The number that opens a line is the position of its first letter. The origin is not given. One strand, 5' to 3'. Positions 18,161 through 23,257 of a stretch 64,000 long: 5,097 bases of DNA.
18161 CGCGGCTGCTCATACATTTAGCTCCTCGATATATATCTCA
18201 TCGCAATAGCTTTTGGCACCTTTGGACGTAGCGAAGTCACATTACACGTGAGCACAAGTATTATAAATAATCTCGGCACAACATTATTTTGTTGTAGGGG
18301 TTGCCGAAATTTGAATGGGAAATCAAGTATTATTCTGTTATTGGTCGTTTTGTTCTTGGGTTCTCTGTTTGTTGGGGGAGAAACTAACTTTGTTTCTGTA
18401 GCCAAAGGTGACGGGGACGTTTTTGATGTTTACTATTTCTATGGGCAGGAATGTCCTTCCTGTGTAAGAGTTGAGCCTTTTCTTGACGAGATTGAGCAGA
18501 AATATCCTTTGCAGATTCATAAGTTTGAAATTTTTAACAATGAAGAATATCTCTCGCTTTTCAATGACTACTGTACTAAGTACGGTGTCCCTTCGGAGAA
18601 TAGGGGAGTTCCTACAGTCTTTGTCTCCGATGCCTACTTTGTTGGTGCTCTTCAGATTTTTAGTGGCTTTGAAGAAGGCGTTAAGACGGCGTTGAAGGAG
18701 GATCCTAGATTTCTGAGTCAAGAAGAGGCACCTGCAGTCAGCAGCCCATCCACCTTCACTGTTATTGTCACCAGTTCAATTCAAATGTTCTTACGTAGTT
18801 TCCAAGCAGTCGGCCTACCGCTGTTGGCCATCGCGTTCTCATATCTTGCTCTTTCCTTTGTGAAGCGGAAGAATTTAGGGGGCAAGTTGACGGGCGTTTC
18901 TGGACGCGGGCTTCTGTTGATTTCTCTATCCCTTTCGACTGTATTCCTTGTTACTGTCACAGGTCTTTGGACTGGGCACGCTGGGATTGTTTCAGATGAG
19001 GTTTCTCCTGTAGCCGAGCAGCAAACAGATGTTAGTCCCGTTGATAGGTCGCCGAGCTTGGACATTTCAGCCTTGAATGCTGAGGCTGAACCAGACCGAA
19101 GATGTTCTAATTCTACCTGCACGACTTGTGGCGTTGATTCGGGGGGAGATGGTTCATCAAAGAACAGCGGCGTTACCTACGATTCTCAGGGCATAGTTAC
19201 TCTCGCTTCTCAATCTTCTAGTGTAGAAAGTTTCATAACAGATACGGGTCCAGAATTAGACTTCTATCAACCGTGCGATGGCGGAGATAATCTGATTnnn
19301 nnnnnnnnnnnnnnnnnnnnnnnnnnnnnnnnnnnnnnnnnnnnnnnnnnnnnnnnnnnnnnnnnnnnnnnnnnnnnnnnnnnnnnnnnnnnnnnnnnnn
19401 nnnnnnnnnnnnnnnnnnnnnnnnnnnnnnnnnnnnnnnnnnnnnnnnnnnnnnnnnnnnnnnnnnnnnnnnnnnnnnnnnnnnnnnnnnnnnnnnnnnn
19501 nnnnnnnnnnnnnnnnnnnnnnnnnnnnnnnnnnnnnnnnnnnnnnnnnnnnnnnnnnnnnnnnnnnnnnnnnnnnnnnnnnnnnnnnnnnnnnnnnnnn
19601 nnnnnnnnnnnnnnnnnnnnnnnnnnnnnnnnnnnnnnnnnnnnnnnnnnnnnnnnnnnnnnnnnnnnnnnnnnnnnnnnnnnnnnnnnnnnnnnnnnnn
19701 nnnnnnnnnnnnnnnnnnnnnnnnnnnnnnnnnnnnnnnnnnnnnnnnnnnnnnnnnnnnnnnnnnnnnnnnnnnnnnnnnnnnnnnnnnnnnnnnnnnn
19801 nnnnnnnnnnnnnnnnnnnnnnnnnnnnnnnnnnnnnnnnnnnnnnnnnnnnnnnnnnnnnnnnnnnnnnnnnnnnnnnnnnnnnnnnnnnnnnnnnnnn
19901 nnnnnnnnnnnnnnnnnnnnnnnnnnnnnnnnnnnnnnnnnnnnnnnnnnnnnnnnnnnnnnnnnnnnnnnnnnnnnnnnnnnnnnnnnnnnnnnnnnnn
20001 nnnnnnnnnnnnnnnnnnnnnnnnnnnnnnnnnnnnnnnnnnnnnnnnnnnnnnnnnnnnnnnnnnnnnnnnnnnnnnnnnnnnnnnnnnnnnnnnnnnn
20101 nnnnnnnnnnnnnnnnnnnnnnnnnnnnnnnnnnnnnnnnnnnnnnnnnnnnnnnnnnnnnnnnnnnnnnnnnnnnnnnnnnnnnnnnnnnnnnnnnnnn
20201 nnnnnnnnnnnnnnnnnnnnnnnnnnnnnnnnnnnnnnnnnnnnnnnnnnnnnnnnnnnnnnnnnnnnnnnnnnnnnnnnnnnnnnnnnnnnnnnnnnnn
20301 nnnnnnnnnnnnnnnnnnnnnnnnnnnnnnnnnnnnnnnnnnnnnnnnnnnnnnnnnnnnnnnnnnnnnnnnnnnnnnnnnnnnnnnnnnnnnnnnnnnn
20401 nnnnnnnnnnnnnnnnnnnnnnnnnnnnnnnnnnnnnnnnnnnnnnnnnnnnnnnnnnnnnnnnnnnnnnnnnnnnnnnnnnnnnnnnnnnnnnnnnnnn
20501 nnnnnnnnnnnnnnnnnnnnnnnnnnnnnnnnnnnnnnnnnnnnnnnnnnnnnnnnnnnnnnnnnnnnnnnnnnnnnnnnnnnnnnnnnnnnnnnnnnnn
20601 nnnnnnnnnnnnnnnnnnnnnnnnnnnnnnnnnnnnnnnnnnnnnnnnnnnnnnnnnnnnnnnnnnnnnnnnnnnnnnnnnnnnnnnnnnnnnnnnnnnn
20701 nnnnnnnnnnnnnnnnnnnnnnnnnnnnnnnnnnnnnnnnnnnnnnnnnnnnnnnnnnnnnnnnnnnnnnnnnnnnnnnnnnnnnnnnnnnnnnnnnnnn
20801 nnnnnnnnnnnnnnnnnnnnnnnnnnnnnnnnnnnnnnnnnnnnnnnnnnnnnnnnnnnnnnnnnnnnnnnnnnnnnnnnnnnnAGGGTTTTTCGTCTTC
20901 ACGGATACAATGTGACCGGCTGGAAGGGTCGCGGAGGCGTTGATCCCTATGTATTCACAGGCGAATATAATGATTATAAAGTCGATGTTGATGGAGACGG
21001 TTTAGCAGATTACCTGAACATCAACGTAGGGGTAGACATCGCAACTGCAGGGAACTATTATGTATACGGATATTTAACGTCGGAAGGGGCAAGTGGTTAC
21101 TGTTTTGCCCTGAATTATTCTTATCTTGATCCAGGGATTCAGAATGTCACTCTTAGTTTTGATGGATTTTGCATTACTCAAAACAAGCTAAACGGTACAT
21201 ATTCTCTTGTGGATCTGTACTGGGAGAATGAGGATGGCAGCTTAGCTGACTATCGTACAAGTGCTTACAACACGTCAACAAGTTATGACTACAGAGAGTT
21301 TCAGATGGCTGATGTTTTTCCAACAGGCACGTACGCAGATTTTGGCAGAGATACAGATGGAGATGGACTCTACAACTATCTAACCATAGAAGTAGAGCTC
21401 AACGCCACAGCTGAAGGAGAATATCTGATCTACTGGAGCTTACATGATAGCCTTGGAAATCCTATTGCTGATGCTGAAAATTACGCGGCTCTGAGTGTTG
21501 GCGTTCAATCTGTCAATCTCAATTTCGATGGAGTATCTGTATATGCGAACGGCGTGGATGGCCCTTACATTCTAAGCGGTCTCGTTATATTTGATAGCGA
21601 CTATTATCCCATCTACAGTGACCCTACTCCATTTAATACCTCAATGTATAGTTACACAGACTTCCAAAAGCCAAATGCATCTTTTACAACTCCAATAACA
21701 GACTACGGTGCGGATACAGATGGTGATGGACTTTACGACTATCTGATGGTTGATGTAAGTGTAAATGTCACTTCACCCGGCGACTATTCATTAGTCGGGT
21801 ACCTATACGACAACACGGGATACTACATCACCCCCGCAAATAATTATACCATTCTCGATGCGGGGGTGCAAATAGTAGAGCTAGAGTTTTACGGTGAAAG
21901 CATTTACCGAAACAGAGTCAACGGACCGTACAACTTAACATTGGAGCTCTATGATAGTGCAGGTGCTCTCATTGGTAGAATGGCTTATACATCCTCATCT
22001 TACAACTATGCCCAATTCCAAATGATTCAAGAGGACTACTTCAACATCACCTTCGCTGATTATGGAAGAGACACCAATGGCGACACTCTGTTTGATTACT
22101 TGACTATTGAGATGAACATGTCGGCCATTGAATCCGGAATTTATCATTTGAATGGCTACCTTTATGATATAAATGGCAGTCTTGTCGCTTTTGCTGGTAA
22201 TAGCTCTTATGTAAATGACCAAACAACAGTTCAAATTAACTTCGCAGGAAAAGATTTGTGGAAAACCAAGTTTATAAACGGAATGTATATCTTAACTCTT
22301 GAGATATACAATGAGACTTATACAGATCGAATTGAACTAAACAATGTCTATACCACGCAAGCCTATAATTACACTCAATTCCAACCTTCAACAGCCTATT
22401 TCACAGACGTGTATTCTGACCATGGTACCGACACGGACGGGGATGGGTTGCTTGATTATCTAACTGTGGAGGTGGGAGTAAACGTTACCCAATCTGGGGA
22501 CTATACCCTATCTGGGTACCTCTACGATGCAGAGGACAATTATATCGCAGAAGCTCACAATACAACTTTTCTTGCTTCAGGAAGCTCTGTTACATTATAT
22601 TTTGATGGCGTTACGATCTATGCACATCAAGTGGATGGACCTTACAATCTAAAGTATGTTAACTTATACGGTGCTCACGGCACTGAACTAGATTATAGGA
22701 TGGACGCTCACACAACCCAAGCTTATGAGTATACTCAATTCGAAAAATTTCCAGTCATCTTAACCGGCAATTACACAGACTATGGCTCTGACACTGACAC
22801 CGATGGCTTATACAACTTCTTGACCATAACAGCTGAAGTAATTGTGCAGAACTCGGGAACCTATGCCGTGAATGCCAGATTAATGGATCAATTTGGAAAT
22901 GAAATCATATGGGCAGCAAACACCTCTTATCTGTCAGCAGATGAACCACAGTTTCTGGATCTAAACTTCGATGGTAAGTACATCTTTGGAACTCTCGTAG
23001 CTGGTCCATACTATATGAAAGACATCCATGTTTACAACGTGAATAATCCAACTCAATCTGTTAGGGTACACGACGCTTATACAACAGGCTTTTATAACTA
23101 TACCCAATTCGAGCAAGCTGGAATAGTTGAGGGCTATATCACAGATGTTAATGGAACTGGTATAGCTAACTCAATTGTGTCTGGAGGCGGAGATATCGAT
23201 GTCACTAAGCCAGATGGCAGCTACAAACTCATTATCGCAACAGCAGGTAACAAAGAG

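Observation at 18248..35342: Tandem pair of giant surface proteins that both begin with a thioredoxin-fold CxxC domain plus a membrane hairpin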

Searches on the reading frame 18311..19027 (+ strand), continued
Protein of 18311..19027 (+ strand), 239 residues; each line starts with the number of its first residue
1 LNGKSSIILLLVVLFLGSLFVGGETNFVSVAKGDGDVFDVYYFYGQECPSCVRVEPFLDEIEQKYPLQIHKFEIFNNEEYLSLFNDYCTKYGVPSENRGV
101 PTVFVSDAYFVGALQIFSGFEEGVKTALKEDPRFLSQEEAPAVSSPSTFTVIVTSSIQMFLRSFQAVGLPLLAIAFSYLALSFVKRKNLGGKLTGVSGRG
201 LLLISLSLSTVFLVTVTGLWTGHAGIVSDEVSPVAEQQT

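Call 76: search_solved_structures(query=A2, max_evalue=5)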
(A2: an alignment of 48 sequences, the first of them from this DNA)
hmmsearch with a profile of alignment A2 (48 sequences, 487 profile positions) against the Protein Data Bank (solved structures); distinct sequences matched with E-value up to 5: 46.
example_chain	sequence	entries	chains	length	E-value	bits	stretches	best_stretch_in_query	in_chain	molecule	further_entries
1bed_A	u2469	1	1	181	0.0012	20.8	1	44-106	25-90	DSBA OXIDOREDUCTASE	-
4dvc_A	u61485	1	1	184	0.0014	20.6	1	43-106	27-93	Thiol:disulfide interchange protein DsbA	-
2ijy_A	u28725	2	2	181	0.0016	20.4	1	44-106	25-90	Thiol:disulfide interchange protein dsbA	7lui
8t4c_A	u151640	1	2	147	0.0066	18.4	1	28-95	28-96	Thioredoxin oxidoreductase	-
8xyw_A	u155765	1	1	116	0.0066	18.4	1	28-76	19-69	De novo designed Trx-3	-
4p3y_B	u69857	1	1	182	0.026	16.4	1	41-63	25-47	Thiol:disulfide interchange protein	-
6g61_A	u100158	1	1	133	0.029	16.2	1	28-76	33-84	Thioredoxin O1, mitochondrial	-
3hz4_A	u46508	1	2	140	0.031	16.2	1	26-67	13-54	Thioredoxin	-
3hz8_A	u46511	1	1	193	0.031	16.2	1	33-64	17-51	Thiol:disulfide interchange protein DsbA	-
6g62_A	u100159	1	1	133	0.034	16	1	24-76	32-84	Thioredoxin O2, mitochondrial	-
3dvw_A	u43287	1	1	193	0.036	16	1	33-64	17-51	Thiol:disulfide interchange protein DsbA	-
3a3t_A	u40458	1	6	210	0.041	15.8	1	33-64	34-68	Thiol:disulfide interchange protein DsbA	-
6mhh_A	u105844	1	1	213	0.072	15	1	33-71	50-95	Metal resistance protein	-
3gnj_A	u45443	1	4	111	0.073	14.9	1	33-75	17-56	Thioredoxin domain protein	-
2l6c_A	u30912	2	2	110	0.089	14.7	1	36-73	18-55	Thioredoxin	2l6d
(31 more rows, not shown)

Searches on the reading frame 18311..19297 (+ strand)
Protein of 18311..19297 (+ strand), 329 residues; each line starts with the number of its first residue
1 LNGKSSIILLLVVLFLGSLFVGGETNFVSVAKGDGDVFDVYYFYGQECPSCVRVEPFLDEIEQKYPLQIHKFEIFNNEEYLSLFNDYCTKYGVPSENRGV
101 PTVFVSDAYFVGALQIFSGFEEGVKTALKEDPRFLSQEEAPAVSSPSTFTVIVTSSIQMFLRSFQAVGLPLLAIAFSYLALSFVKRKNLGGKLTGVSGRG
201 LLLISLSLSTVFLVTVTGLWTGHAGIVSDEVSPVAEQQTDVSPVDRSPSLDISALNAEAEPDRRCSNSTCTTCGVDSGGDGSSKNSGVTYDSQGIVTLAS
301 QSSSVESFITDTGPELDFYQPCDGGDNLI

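Call 10: search_protein_families(library=pfam, proteins=[window:18311-19297:+], max_evalue=10)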
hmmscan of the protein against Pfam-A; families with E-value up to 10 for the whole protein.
window:18311-19297:+ (329 aa): 4 families
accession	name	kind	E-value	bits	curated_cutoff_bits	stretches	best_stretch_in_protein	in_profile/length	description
PF22571.1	LiaI-LiaF-TM_PspC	-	0.0048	17.1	27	1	148-215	72-137/142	PspC transmembrane region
PF00085.26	Thioredoxin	-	0.022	15.2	23.5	1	40-79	22-63/103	Thioredoxin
PF00462.30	Glutaredoxin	-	0.04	14.6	22.9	1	42-107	3-57/60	Glutaredoxin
PF05768.20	Glrx-like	-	0.061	14.1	26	1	46-89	8-48/77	Glutaredoxin-like domain (DUF836)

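Call 46: search_protein_families(library=ncbifam, proteins=[window:18311-19297:+], max_evalue=1)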
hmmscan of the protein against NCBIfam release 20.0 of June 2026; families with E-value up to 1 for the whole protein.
window:18311-19297:+ (329 aa): 5 families
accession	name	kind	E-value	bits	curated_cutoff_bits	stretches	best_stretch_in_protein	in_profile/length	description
TIGR02738.1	TrbB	equivalog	0.0081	15.8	132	1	38-77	52-91/153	type-F conjugative transfer system pilin assembly thiol-disulfide isomerase TrbB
NF047697.1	ThioredTrxAClost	equivalog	0.066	13.4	140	1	41-76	22-56/105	thioredoxin TrxA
NF006898.0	PRK09381.1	equivalog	0.099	13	138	1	29-105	16-81/109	thioredoxin TrxA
TIGR01068.1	thioredoxin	equivalog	0.16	12.2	96.8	1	42-79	20-59/101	thioredoxin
NF040494.1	nitrored_ArsF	subfamily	0.32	11.4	60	1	39-70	2-35/106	nitrophenyl compound nitroreductase subunit ArsF family protein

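Call 56: find_related_loci(query=window:18311-19297:+, collection=metagenome_contigs, flank=10000)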
Query window:18311-19297:+ (329 aa) in metagenome_contigs; peptide patterns used: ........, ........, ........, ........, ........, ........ (x = any residue, [..] = any of these).
248 stretches matched a pattern; 7 encode a relative of the query (tblastn E <= 1e-3); 7 distinct loci.
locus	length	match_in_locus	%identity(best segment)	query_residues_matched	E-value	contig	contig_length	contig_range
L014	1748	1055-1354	37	4-112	2e-18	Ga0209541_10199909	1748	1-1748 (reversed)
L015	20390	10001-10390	30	40-158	1e-17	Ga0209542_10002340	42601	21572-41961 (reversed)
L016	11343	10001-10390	30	40-158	1e-17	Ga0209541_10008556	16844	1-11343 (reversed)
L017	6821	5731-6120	30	40-158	5e-17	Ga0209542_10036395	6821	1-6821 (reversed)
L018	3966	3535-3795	39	40-125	1e-16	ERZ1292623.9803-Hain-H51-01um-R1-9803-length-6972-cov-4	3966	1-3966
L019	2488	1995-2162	50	277-329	7e-8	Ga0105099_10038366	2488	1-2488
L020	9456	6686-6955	34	252-329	2e-7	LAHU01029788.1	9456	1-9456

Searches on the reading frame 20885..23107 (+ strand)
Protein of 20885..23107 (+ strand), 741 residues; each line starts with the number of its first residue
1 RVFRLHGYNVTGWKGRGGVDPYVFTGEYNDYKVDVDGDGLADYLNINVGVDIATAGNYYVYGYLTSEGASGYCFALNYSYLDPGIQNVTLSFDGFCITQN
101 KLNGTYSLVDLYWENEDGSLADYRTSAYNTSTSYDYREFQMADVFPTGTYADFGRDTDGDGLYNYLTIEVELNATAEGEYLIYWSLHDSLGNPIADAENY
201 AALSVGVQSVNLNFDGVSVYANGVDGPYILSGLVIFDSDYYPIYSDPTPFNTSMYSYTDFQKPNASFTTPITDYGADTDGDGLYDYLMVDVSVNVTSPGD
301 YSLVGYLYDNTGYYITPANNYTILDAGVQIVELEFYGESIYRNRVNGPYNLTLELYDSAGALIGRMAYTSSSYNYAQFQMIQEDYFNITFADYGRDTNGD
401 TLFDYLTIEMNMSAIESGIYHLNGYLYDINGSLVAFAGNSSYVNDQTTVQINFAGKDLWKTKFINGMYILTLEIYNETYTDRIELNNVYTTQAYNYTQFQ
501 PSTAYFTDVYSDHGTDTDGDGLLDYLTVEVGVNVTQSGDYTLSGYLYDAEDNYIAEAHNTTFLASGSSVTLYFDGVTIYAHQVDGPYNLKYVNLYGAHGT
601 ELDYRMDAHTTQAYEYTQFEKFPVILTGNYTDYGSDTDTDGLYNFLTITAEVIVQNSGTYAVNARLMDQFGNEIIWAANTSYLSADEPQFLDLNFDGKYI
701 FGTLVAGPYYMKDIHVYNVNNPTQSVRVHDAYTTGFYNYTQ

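Call 10: search_protein_families(library=pfam, proteins=[window:20885-23107:+], max_evalue=10)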
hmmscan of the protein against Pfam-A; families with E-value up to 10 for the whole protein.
window:20885-23107:+ (741 aa): 4 families
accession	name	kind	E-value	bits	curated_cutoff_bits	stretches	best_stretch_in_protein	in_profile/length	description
PF20943.3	DUF4785_3rd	-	3.9e-23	82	24.5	5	526-595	15-88/106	Domain of unknown function (DUF4785) C-terminal domain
PF18962.6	Por_Secre_tail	-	0.06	14.1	27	1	425-482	25-72/75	Secretion system C-terminal sorting domain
PF22598.2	CdsD_PD2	-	0.15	12.5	27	0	530-550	21-41/61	CdsD, periplasmic PD2 domain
PF16403.11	Bact_surface_Ig-like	-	1.8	9.1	27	1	275-311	23-59/71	Bacterial surface protein, Ig-like domain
